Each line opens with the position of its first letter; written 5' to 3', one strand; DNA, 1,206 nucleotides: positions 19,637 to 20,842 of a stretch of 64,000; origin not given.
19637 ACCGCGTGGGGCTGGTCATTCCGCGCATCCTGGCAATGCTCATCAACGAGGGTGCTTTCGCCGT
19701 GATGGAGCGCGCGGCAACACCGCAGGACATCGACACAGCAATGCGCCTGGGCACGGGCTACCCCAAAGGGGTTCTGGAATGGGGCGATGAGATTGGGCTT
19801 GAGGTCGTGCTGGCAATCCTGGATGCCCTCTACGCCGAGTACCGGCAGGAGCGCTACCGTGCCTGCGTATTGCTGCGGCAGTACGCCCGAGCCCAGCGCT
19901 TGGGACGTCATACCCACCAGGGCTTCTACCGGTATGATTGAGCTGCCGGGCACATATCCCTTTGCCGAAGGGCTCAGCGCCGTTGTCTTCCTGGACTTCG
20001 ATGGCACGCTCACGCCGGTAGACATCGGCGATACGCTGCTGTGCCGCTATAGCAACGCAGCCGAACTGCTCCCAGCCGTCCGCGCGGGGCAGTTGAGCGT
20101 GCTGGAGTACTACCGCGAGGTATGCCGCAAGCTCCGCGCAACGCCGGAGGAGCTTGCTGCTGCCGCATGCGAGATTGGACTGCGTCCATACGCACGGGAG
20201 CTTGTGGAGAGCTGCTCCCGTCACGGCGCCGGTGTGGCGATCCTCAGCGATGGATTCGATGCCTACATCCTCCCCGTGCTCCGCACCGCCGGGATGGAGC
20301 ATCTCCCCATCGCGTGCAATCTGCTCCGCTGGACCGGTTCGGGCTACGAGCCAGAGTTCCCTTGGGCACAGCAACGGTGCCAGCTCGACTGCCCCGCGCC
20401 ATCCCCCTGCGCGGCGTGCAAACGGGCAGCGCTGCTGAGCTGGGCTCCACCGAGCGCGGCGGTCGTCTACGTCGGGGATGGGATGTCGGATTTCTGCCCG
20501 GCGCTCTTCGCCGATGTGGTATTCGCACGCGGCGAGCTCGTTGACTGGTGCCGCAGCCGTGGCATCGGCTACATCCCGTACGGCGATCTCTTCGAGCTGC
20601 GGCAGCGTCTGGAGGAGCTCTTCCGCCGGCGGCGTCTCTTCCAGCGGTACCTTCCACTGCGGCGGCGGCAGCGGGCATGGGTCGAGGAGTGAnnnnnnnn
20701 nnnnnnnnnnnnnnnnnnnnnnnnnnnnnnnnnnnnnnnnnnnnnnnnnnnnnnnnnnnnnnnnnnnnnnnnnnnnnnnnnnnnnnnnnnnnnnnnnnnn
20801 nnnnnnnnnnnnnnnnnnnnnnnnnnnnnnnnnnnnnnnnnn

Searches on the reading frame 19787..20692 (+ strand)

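Call 29: search_protein_families(library=pfam, proteins=[window:19787-20692:+], max_evalue=0.00001)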
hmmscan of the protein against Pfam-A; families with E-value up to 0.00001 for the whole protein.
window:19787-20692:+ (301 aa): 2 families
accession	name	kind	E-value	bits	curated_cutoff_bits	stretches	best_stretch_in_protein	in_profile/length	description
PF12710.13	HAD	-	4.8e-13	50.4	27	1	67-236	1-185/189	haloacid dehalogenase-like hydrolase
PF06888.18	Put_Phosphatase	-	8.2e-09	35.7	27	1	66-248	2-197/234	Putative Phosphatase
